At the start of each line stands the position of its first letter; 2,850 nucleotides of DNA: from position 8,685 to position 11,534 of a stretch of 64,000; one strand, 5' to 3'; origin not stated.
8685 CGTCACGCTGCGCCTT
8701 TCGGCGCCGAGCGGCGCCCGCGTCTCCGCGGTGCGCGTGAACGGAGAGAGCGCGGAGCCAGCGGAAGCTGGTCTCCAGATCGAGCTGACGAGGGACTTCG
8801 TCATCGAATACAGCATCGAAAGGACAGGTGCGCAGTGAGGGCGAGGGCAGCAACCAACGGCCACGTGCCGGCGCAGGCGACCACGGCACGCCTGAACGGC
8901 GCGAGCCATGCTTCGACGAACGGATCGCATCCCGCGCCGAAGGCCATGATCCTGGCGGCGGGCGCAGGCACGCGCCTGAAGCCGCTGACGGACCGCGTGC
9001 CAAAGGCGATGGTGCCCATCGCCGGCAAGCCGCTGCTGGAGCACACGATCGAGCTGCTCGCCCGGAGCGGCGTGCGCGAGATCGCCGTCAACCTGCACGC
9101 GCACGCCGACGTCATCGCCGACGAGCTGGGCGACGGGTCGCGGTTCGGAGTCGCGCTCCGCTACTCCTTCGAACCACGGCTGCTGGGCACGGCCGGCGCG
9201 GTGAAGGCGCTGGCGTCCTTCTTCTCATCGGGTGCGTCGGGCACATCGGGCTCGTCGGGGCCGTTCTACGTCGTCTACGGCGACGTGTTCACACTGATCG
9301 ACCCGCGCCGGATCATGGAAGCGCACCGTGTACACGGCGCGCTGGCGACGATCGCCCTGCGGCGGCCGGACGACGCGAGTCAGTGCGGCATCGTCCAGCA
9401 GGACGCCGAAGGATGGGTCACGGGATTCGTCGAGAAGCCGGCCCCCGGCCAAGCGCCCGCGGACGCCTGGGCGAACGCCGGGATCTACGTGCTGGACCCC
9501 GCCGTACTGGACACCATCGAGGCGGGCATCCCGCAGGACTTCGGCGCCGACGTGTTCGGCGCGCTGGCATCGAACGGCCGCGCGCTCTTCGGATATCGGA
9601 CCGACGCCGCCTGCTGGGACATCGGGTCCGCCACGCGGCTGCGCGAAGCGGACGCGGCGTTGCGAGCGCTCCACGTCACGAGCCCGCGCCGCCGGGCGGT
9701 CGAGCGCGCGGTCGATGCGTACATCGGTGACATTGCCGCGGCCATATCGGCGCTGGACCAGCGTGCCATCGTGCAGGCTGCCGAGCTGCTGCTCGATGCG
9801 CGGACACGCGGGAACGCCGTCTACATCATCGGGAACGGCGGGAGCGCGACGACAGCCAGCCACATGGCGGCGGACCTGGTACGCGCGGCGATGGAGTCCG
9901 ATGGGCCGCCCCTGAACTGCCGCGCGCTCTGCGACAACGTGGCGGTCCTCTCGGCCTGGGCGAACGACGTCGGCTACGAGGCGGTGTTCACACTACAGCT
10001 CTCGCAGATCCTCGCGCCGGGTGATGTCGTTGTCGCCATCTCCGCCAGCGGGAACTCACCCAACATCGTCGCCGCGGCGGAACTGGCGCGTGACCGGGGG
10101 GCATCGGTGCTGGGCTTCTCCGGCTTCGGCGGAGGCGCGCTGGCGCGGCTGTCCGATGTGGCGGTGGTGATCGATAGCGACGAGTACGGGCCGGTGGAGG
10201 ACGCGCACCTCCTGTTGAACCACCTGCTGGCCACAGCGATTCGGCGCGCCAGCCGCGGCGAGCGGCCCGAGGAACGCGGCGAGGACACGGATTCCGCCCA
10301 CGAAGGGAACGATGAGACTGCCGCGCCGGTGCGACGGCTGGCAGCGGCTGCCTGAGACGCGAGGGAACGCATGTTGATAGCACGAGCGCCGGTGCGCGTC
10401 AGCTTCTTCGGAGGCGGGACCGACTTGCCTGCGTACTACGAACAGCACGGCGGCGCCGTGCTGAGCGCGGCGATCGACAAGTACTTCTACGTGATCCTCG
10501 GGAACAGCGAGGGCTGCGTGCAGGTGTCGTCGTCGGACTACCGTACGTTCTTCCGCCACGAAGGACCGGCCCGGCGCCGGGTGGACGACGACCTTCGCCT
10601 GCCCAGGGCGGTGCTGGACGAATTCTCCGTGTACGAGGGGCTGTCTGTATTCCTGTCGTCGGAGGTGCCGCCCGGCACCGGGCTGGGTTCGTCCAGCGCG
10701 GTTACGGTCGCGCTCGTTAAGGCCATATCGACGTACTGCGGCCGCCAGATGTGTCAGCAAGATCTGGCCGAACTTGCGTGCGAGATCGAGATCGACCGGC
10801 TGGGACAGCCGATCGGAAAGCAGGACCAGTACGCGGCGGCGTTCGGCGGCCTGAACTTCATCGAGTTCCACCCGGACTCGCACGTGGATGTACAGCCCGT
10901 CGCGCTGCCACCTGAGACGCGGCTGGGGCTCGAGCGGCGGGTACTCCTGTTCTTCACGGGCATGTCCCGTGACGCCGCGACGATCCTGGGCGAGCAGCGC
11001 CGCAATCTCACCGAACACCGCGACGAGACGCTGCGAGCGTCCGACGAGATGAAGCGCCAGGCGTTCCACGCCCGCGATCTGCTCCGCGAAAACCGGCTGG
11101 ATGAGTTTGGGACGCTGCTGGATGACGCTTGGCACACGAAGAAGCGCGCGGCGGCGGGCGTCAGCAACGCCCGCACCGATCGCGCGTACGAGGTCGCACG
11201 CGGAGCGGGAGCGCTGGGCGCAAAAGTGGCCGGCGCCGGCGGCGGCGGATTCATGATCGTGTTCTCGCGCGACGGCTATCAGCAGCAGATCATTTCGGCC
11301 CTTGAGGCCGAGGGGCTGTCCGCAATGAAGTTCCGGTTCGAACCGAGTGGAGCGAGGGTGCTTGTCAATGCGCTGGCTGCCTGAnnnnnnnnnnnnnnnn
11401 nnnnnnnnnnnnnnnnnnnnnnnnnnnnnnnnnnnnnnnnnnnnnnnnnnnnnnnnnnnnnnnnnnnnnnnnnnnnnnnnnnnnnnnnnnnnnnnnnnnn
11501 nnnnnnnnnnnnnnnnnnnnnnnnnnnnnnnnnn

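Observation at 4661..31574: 27-kb Wzx/Wzy-dependent glycan locus with dual nucleotide-sugar pathways, five SAM methyltransferases and an embedded LPXTG protein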

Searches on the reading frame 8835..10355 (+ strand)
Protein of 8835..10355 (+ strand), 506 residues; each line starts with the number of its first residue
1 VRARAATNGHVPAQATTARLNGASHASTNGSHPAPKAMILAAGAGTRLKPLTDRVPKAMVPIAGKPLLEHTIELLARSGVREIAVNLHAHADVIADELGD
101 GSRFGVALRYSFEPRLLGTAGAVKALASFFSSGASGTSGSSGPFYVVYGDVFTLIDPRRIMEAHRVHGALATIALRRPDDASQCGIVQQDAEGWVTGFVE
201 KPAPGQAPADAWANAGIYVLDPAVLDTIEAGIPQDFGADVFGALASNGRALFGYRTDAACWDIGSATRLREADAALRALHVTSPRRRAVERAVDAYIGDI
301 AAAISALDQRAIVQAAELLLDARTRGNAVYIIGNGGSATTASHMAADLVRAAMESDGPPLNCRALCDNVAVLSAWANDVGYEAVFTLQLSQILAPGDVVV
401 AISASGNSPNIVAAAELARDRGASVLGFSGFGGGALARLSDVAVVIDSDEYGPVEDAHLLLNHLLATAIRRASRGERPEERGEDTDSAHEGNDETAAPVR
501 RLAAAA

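Call 7: search_protein_families(library=pfam, proteins=[window:8835-10355:+], max_evalue=0.001)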
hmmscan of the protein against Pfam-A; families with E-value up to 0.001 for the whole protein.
window:8835-10355:+ (506 aa): 5 families
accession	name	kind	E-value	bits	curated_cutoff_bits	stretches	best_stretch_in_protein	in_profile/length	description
PF00483.29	NTP_transferase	-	3.4e-41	141.9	21.2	1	36-276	1-242/245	Nucleotidyl transferase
PF13580.11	SIS_2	-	1.9e-18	67.3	27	1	297-429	6-137/138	SIS domain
PF12804.13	NTP_transf_3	-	6.2e-10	39.9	27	1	37-114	1-68/160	MobA-like NTP transferase domain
PF01380.27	SIS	-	2e-08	34.5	25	1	393-450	51-108/131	SIS domain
PF01128.25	IspD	-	0.00015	22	27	1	37-91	3-55/221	2-C-methyl-D-erythritol 4-phosphate cytidylyltransferase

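Call 10: search_protein_families(library=ncbifam, proteins=[window:8835-10355:+], max_evalue=0.00001)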
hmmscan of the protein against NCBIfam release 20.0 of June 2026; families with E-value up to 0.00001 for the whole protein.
window:8835-10355:+ (506 aa): 46 families (the best 25 are shown)
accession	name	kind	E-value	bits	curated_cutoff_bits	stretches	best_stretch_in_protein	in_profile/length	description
NF052502.1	man1P_GTase_Rv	exception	2.8e-42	144.8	440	1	36-285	2-239/352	mannose-1-phosphate guanylyltransferase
NF045761.1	NAMPUrTaseMurU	equivalog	1.3e-33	116.8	250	1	36-274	2-225/226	N-acetylmuramate alpha-1-phosphate uridylyltransferase MurU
TIGR03992.1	Arch_glmU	subfamily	6.1e-32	111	292.1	1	36-230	2-178/393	bifunctional sugar-1-phosphate nucleotidylyltransferase/acetyltransferase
NF010546.0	PRK13936.1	equivalog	1.2e-30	106.7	276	1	301-470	19-189/197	phosphoheptose isomerase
TIGR00441.1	gmhA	equivalog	3.4e-29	101.9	209.45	1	317-469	2-153/154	D-sedoheptulose 7-phosphate isomerase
NF010547.0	PRK13938.1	equivalog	3.5e-27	95.3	320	1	292-471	7-189/196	D-sedoheptulose 7-phosphate isomerase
TIGR01208.1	rmlA_long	equivalog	7e-26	90.9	320.25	1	36-233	1-187/353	glucose-1-phosphate thymidylyltransferase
NF041313.1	UDPGP_AglF_Halo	equivalog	6e-24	84.8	400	1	36-273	2-231/234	UTP--glucose-1-phosphate uridylyltransferase AglF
NF001628.0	PRK00414.1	equivalog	2.9e-22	79.2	265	1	310-469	28-186/192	D-sedoheptulose 7-phosphate isomerase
NF008138.0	PRK10886.1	equivalog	4.4e-21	75.5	352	1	300-464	17-181/196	DnaA initiator-associating protein DiaA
TIGR01207.1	rmlA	equivalog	5.1e-19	68.5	360.65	1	36-228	1-183/286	glucose-1-phosphate thymidylyltransferase RfbA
NF049965.1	GlMnHpPGnyltfHddC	equivalog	8.2e-19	68.1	300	1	36-228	2-175/221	D-glycero-D-manno-heptose 1-phosphate guanosyltransferase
TIGR02623.1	G1P_cyt_trans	equivalog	1.5e-18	67.2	300.25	2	142-249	120-219/255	glucose-1-phosphate cytidylyltransferase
NF041173.1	Sug_nt_acttase_Thmprot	equivalog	1.8e-17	63.4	600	1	36-229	2-177/405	bifunctional sugar-1-phosphate nucleotidylyltransferase/acetyltransferase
TIGR02091.1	glgC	equivalog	2.7e-17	62.9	424.9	1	37-276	3-259/364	glucose-1-phosphate adenylyltransferase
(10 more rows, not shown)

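Call 12: find_encoding_contigs(protein=window:8835-10355:+, flank=2000, max_places=4)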
Protein window:8835-10355:+ (506 aa): 23 contigs read that carry it; 4 places shown.
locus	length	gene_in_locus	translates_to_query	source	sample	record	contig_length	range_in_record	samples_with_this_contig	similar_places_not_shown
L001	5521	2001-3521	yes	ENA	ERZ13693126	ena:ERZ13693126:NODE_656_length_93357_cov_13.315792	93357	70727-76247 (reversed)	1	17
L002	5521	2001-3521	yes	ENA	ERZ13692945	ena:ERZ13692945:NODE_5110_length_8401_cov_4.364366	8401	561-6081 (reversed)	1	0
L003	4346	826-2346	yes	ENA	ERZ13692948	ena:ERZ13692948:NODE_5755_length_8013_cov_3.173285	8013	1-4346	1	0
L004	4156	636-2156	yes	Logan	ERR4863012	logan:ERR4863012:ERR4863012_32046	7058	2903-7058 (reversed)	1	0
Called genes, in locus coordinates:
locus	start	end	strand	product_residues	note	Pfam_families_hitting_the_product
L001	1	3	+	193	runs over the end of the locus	-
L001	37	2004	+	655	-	PF13196:DUF4012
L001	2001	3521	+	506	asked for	PF00483:NTP_transferase, PF12804:NTP_transf_3, PF13580:SIS_2, PF01380:SIS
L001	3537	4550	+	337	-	PF00288:GHMP_kinases_N, PF08544:GHMP_kinases_C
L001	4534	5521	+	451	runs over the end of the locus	PF13727:CoA_binding_3, PF02397:Bac_transf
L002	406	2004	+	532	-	-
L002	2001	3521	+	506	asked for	PF00483:NTP_transferase, PF12804:NTP_transf_3, PF13580:SIS_2, PF01380:SIS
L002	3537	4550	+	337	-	PF00288:GHMP_kinases_N, PF08544:GHMP_kinases_C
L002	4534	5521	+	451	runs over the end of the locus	PF13727:CoA_binding_3, PF02397:Bac_transf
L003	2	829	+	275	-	?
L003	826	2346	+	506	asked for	PF00483:NTP_transferase, PF12804:NTP_transf_3, PF13580:SIS_2, PF01380:SIS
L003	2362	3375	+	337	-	PF00288:GHMP_kinases_N, PF08544:GHMP_kinases_C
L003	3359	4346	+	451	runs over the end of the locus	PF13727:CoA_binding_3, PF02397:Bac_transf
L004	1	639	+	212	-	?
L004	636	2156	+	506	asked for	PF00483:NTP_transferase, PF12804:NTP_transf_3, PF13580:SIS_2, PF01380:SIS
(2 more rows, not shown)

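Call 19: find_homologous_proteins(query=window:8835-10355:+, max_evalue=1e-10)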
Query window:8835-10355:+ (506 aa): 277 proteins with E <= 1e-10 among 8000 candidates; the best 120 are listed.
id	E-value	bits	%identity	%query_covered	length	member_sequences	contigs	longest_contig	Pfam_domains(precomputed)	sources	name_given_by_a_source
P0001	0.0e+0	1091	100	100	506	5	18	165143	PF00483.30,PF01380.28,PF13580.12,PF12804.14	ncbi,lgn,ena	-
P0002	3.4e-219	747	69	100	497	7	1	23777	PF00483.30,PF01380.28,PF13580.12,PF12804.14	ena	-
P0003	1.3e-204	699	75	87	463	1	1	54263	PF00483.30,PF01380.28,PF13580.12,PF12804.14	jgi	jgi:dTDP-glucose pyrophosphorylase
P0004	3.5e-202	691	67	95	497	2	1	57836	PF00483.30,PF01380.28,PF13580.12,PF12804.14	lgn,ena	-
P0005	2.0e-191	655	67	90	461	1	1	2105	PF00483.30,PF01380.28,PF13580.12,PF12804.14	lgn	-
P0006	1.3e-190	653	62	96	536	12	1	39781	PF00483.30,PF01380.28,PF13580.12,PF12804.14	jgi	-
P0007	3.7e-186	638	65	88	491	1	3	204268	PF00483.30,PF01380.28,PF13580.12,PF12804.14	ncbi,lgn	-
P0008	4.8e-186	638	65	88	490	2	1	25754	PF00483.30,PF01380.28,PF13580.12,PF12804.14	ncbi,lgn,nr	ncbi:MAG: SIS domain-containing protein [Dehalococcoidia bacterium]|nr:MAG: SIS domain-containing pr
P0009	5.6e-182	624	62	93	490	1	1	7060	PF00483.30,PF01380.28,PF13580.12,PF12804.14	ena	-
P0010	1.6e-181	623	64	88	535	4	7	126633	PF00483.30,PF01380.28,PF13580.12,PF12804.14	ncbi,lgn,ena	-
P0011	4.0e-179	615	60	92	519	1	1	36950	PF00483.30,PF01380.28,PF13580.12,PF12804.14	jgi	jgi:NDP-sugar pyrophosphorylase family protein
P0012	9.8e-171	587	61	90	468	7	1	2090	PF00483.30,PF01380.28,PF13580.12,PF12804.14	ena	-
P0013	3.3e-170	585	59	91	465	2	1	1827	PF00483.30,PF01380.28,PF13580.12,PF12804.14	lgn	-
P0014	1.7e-169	583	61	87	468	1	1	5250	PF00483.30,PF01380.28,PF13580.12,PF12804.14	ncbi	-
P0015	2.8e-169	582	62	87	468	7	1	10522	PF00483.30,PF01380.28,PF13580.12,PF12804.14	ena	-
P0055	8.4e-76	274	39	51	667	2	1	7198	PF00483.30,PF13419.13,PF01380.28,PF00702.33,PF13580.12,PF08645.18,PF13242.13,PF12804.14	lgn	-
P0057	3.4e-73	265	42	46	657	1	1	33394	PF00483.30,PF01380.28,PF00702.33,PF13580.12,PF08645.18,PF13242.13,PF12804.14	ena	-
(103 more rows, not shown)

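Call 22: find_related_loci(query=A1, collection=genome_contigs, flank=10000)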
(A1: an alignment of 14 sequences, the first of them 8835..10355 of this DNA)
Query A1 (506 aa) in genome_contigs; peptide patterns used: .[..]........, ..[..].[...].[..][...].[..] (x = any residue, [..] = any of these).
600 stretches matched a pattern (row limit reached: there are more); 567 encode a relative of the query (tblastn E <= 1e-3); the best 80 are kept; 80 distinct loci.
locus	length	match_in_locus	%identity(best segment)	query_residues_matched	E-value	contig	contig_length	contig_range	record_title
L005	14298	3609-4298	48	36-273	1e-60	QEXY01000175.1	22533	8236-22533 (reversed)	MAG: Ardenticatenia bacterium isolate Nak82 k99_402374, whole genome shotgun sequence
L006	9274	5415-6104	48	36-276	3e-56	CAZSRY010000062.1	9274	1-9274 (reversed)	MAG TPA_asm: uncultured Dehalococcoidia bacterium isolate binchicken_co89_500 genome assembly, contig: NODE_15284_length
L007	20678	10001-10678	47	36-272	5e-55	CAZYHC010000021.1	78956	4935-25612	MAG TPA_asm: uncultured Anaerolineales bacterium isolate binchicken_co294_99 genome assembly, contig: NODE_559_length_78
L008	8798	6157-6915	41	36-299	1e-54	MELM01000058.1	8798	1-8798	MAG: Candidatus Solincola sediminis RBG_16_scaffold_8396, whole genome shotgun sequence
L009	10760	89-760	49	36-272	2e-54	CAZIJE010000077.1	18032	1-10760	MAG TPA_asm: uncultured Desulfovibrio sp. isolate binchicken_co1_7 genome assembly, contig: NODE_1820_length_18032_cov_6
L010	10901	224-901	48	36-274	6e-53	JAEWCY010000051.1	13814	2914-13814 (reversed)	MAG: Proteobacteria bacterium isolate OH_PBB_71 k127_1776169, whole genome shotgun sequence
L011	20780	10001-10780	42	28-299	2e-52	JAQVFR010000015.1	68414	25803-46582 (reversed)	MAG: Actinomycetota bacterium isolate STE_163 NODE_638_length_68414_cov_5.891971_Sandtown_E, whole genome shotgun sequen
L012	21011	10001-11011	37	26-380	3e-52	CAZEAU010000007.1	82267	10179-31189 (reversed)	MAG TPA_asm: uncultured Actinomycetota bacterium isolate binchicken_co39_260 genome assembly, contig: NODE_560_length_82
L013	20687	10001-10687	43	34-273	1e-51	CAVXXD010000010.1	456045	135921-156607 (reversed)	MAG: uncultured bacterium isolate MFD04716.bin.1.266 genome assembly, contig: contig_30190, whole genome shotgun sequenc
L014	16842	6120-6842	44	24-273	1e-51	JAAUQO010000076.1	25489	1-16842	MAG: Oscillochloris sp. isolate RM1_1_4 NODE_577_length_25489_cov_4.373078, whole genome shotgun sequence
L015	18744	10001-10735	43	36-288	2e-50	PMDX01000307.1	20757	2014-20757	MAG: Actinomycetota bacterium isolate fen_727 73.20120700_E2X.152_contig_277327, whole genome shotgun sequence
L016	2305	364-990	45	36-255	5e-50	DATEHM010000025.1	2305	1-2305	MAG TPA_asm: bacterium isolate SMAG_U8811 k141_1123346, whole genome shotgun sequence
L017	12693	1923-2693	39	2-273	2e-49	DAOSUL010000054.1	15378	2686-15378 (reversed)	MAG TPA_asm: Clostridiales bacterium isolate AMR_MDS_2190 NODE_2355_length_15378_cov_57.798669, whole genome shotgun seq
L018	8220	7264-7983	41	36-284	8e-50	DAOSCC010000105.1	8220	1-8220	MAG TPA_asm: Clostridiales bacterium isolate AMR_MDS_1867 NODE_5661_length_8220_cov_3.808328, whole genome shotgun seque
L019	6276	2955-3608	41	36-264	1e-48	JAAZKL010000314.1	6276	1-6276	MAG: Clostridiaceae bacterium isolate AS22ysBPME_286 169325_AS22, whole genome shotgun sequence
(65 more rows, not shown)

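Call 24: find_encoding_contigs(protein=P0008, flank=10000, max_places=2)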
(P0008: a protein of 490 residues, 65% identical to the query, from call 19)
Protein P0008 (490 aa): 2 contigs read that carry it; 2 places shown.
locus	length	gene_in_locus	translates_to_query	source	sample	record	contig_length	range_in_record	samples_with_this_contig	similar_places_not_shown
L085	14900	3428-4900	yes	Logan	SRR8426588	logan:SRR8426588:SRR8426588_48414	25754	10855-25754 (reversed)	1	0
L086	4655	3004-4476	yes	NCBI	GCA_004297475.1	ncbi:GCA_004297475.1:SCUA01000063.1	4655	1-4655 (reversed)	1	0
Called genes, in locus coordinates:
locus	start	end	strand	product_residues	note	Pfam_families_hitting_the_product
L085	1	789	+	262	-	?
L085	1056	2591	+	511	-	PF02706:Wzz, PF13807:GNVR (weak), PF09140:MipZ (weak), PF10609:ParA, PF13614:AAA_31, PF01656:CbiA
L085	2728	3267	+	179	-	-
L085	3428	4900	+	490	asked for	PF00483:NTP_transferase, PF12804:NTP_transf_3, PF13580:SIS_2, PF01380:SIS (faint)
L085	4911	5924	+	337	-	PF00288:GHMP_kinases_N, PF08544:GHMP_kinases_C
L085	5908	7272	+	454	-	PF13727:CoA_binding_3, PF02397:Bac_transf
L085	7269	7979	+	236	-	PF02397:Bac_transf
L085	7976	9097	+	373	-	PF01073:3Beta_HSD, PF01370:Epimerase, PF13460:NAD_binding_10 (faint), PF16363:GDP_Man_Dehyd, PF07993:NAD_binding_4 (weak), PF01370:Epimerase, PF16363:GDP_Man_Dehyd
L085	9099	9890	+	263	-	PF00483:NTP_transferase, PF12804:NTP_transf_3 (weak)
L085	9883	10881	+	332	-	PF01370:Epimerase, PF02719:Polysacc_synt_2, PF04321:RmlD_sub_bind, PF05368:NmrA (weak), PF01073:3Beta_HSD, PF13460:NAD_binding_10, PF16363:GDP_Man_Dehyd, PF07993:NAD_binding_4 (weak), +1 more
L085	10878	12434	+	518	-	PF13440:Polysacc_synt_3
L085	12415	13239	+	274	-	PF05711:TylF, PF13578:Methyltransf_24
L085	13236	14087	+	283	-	PF13578:Methyltransf_24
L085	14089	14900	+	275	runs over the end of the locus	PF13489:Methyltransf_23 (weak), PF13649:Methyltransf_25, PF08241:Methyltransf_11, PF08242:Methyltransf_12 (weak)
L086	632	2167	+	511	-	PF02706:Wzz, PF13807:GNVR (weak), PF09140:MipZ (weak), PF10609:ParA, PF13614:AAA_31, PF01656:CbiA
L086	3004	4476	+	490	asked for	PF00483:NTP_transferase, PF12804:NTP_transf_3, PF13580:SIS_2, PF01380:SIS (faint)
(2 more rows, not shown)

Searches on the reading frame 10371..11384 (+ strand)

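Call 7: search_protein_families(library=pfam, proteins=[window:10371-11384:+], max_evalue=0.001)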
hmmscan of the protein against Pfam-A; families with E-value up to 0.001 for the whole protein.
window:10371-11384:+ (337 aa): 2 families
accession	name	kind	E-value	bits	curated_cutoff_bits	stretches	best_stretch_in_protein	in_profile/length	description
PF00288.32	GHMP_kinases_N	-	6.2e-19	68.5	22.3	1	80-160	9-87/87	GHMP kinases N terminal domain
PF08544.19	GHMP_kinases_C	-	1.2e-11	45.2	21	1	235-314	2-82/85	GHMP kinases C terminal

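Call 10: search_protein_families(library=ncbifam, proteins=[window:10371-11384:+], max_evalue=0.00001)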
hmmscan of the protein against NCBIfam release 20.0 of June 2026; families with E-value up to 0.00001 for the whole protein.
window:10371-11384:+ (337 aa): 14 families
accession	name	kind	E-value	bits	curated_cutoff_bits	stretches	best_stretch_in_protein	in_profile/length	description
NF049969.1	GlMnHpPKinHddA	equivalog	7.1e-56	190.1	600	1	4-328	5-333/338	D-glycero-D-manno-heptose 7-phosphate kinase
NF009948.0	PRK13412.1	equivalog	6.7e-32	110.1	721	1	89-303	725-939/974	bifunctional fucokinase/fucose-1-phosphate guanylyltransferase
TIGR00549.1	mevalon_kin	equivalog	2.3e-27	96.2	163.05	1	27-297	16-275/276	mevalonate kinase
NF003036.0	PRK03926.1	equivalog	2.5e-25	89.2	403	1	81-323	66-291/302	mevalonate kinase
NF003006.0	PRK03817.1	equivalog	4.7e-24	85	443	2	3-221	3-212/352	galactokinase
NF001816.0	PRK00555.1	equivalog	1.7e-15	56.9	509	1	90-183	91-184/363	galactokinase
TIGR00131.1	gal_kin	equivalog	8.2e-14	51.3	226.65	1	3-162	19-182/388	galactokinase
NF003705.0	PRK05322.1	equivalog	9.3e-14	50.9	385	1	6-159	24-181/388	galactokinase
NF002288.1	PRK01212.1-4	equivalog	7.8e-11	41.5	194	1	80-311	66-278/303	homoserine kinase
NF040957.1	Arch_PMK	equivalog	9.9e-11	41.7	500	1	103-322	92-308/316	phosphomevalonate kinase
TIGR01920.1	Shik_kin_archae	equivalog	8.5e-10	38.4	126.85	1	79-139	58-118/266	shikimate kinase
TIGR00191.1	thrB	equivalog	8e-09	34.8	168.25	1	82-169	71-151/304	homoserine kinase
NF003472.0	PRK05101.1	equivalog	1.1e-07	31.1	499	1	4-166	23-188/382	galactokinase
TIGR01220.1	Pmev_kin_Gr_pos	equivalog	3e-06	26.5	165.7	0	104-137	118-151/358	phosphomevalonate kinase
